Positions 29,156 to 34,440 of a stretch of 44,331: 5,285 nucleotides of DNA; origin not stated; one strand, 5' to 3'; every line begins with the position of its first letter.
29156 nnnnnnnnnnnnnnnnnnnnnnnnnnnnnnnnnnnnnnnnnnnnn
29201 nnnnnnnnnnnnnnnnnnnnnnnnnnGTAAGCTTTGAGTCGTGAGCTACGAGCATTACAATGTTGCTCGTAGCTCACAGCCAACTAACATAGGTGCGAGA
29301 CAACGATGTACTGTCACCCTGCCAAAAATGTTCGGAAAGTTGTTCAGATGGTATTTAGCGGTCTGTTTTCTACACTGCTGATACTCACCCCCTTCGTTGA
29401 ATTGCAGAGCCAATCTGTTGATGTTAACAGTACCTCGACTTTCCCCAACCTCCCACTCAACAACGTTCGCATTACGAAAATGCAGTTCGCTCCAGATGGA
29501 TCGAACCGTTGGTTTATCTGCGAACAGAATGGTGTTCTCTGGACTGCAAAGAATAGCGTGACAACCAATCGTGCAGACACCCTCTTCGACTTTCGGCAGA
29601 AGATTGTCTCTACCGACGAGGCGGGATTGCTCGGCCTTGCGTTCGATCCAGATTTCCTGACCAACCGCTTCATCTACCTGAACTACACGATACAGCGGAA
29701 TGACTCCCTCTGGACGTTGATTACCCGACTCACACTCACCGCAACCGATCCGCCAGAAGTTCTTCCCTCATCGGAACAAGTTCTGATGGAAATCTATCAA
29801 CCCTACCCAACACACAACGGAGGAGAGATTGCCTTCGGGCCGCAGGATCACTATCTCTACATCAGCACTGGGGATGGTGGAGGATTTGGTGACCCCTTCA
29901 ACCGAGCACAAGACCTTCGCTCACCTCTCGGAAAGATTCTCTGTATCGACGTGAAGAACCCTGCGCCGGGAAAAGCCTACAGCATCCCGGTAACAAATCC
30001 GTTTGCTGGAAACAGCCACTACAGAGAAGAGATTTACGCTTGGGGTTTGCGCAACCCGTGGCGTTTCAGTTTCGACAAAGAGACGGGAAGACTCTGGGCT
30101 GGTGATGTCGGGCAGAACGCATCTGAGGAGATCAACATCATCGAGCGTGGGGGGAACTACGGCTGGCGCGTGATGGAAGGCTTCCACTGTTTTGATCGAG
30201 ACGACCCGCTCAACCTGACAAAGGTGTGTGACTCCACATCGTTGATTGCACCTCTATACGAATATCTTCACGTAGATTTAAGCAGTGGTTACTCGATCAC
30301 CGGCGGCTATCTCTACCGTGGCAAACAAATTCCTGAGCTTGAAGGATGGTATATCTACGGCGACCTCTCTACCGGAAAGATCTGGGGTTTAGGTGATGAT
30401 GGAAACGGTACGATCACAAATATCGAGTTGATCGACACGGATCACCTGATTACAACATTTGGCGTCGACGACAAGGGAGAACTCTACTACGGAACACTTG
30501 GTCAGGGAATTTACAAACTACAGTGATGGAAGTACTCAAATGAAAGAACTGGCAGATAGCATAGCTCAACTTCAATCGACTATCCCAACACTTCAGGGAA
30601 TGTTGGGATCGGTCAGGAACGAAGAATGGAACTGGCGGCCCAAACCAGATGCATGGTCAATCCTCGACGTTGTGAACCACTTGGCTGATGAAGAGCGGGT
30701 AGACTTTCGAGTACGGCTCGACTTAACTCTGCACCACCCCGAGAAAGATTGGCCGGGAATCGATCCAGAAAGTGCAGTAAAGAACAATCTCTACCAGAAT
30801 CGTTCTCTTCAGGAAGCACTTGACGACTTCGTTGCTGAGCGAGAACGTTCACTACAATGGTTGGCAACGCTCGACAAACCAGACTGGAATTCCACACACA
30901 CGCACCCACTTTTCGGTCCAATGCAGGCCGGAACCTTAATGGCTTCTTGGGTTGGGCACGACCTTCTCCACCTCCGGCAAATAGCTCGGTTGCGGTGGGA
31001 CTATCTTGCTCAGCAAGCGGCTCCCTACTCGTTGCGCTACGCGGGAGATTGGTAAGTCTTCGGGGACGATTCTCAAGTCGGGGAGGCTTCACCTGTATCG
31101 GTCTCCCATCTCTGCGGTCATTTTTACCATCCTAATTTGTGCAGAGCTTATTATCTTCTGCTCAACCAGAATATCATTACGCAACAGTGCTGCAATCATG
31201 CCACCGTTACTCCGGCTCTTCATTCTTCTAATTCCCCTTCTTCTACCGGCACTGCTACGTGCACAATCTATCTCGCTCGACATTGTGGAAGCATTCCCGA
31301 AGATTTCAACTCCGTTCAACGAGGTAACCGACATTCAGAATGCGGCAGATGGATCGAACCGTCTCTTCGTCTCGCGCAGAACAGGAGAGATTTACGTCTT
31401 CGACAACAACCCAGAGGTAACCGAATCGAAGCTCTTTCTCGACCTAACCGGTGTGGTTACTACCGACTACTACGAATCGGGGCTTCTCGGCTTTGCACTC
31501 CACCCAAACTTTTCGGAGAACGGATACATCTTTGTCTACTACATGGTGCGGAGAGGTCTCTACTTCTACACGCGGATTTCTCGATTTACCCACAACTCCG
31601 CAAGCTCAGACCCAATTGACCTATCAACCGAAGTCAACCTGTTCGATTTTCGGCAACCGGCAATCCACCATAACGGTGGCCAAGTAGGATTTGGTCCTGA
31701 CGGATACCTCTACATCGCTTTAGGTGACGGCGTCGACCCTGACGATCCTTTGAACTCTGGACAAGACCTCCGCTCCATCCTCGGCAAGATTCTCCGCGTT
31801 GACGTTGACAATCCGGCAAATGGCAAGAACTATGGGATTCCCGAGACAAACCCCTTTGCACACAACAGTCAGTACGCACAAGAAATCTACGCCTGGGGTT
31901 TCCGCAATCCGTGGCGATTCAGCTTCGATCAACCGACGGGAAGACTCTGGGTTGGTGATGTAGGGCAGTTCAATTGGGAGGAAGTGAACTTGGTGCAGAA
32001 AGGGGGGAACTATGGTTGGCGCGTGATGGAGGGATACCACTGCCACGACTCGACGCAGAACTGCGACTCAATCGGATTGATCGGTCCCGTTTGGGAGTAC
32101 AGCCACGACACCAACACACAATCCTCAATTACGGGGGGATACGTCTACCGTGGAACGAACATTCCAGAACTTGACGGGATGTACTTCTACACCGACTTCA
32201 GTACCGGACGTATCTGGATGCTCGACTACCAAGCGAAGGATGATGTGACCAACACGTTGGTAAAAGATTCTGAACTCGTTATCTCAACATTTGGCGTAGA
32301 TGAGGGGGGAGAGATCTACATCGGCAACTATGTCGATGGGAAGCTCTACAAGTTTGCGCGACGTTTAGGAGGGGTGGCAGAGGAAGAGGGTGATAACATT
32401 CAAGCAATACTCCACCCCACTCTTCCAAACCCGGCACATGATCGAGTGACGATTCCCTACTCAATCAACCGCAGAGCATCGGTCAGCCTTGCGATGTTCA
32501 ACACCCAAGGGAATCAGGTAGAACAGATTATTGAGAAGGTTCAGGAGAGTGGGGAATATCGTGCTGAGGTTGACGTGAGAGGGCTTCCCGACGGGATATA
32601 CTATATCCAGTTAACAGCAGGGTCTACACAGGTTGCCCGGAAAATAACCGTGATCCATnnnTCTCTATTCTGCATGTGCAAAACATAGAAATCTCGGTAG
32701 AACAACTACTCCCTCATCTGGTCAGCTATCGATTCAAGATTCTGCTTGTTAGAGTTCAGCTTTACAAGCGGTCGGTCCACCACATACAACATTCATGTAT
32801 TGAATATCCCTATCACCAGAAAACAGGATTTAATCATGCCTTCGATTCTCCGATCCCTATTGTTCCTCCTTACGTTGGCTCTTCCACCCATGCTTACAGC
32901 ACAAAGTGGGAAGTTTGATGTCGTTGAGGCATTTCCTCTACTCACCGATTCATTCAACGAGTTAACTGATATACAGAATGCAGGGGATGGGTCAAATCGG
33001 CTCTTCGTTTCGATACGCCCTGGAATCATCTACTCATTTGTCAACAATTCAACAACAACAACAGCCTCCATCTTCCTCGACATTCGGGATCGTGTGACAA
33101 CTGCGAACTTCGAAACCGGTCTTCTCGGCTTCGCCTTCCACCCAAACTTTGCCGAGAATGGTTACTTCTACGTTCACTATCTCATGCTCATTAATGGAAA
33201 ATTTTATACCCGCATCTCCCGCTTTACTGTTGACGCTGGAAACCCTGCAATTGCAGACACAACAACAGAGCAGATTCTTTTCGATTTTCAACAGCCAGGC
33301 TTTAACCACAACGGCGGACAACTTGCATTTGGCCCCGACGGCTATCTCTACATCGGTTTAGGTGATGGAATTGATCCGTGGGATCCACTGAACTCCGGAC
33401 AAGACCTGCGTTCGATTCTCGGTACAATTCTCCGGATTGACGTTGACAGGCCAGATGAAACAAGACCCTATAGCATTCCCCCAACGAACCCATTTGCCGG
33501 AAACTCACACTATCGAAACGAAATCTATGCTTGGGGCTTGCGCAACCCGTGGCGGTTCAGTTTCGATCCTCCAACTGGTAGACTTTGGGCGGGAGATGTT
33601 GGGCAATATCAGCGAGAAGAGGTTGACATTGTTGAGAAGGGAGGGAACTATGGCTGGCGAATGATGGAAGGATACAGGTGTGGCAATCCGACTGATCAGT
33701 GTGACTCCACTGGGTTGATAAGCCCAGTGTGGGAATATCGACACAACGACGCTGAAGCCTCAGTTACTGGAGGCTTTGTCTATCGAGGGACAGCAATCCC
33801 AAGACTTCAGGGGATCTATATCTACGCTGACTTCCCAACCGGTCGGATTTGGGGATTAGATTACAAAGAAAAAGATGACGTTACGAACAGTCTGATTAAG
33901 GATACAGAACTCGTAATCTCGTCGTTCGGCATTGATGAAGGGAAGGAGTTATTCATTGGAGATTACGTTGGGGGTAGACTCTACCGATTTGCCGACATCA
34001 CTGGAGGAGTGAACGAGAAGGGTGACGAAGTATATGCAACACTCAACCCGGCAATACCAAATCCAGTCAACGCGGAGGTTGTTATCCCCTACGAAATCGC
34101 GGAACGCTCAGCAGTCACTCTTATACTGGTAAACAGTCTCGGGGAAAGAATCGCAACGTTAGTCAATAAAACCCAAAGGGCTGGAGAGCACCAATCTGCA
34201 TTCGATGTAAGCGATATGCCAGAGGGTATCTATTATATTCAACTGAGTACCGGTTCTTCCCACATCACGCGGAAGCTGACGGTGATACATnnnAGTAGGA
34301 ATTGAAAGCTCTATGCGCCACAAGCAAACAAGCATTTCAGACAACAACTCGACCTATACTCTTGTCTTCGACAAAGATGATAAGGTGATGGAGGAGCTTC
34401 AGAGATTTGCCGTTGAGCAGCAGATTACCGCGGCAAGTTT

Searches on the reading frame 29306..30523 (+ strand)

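Call 55: search_protein_families(library=pfam, proteins=[window:29306-30523:+], max_evalue=0.001)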
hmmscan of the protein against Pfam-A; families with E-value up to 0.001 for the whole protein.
window:29306-30523:+ (406 aa): 1 family
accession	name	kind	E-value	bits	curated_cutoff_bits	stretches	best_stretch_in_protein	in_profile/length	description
PF07995.17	GSDH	-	8e-48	163.8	25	1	58-394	6-320/332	Glucose / Sorbosone dehydrogenase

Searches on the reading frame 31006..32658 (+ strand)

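Call 55: search_protein_families(library=pfam, proteins=[window:31006-32658:+], max_evalue=0.001)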
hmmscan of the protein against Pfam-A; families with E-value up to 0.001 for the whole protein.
window:31006-32658:+ (551 aa): 2 families
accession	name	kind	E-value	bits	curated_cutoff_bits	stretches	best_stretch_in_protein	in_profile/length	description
PF07995.17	GSDH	-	9.1e-45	153.8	25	1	111-447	8-330/332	Glucose / Sorbosone dehydrogenase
PF18962.6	Por_Secre_tail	-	2.2e-11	44.3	27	1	474-549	3-75/75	Secretion system C-terminal sorting domain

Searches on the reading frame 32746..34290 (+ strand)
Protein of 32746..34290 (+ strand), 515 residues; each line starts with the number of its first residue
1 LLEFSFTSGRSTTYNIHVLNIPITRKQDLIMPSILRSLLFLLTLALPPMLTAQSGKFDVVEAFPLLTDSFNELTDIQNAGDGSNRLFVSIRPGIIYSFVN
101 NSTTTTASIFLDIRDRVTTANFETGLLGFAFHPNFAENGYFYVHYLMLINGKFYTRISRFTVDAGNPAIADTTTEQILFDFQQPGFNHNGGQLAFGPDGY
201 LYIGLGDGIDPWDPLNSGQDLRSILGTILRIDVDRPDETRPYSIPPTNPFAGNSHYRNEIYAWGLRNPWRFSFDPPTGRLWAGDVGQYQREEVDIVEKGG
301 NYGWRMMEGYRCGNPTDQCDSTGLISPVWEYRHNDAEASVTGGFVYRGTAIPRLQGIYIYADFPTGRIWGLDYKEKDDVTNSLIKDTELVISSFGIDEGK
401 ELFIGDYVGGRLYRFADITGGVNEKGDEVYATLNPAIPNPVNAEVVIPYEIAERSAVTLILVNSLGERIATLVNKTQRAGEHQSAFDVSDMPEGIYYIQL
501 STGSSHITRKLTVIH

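Call 55: search_protein_families(library=pfam, proteins=[window:32746-34290:+], max_evalue=0.001)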
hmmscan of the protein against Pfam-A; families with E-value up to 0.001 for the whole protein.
window:32746-34290:+ (515 aa): 2 families
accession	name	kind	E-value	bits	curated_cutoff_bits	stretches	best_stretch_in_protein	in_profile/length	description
PF07995.17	GSDH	-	1.1e-44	153.5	25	1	80-381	11-296/332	Glucose / Sorbosone dehydrogenase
PF18962.6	Por_Secre_tail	-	1.4e-09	38.5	27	1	438-513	3-75/75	Secretion system C-terminal sorting domain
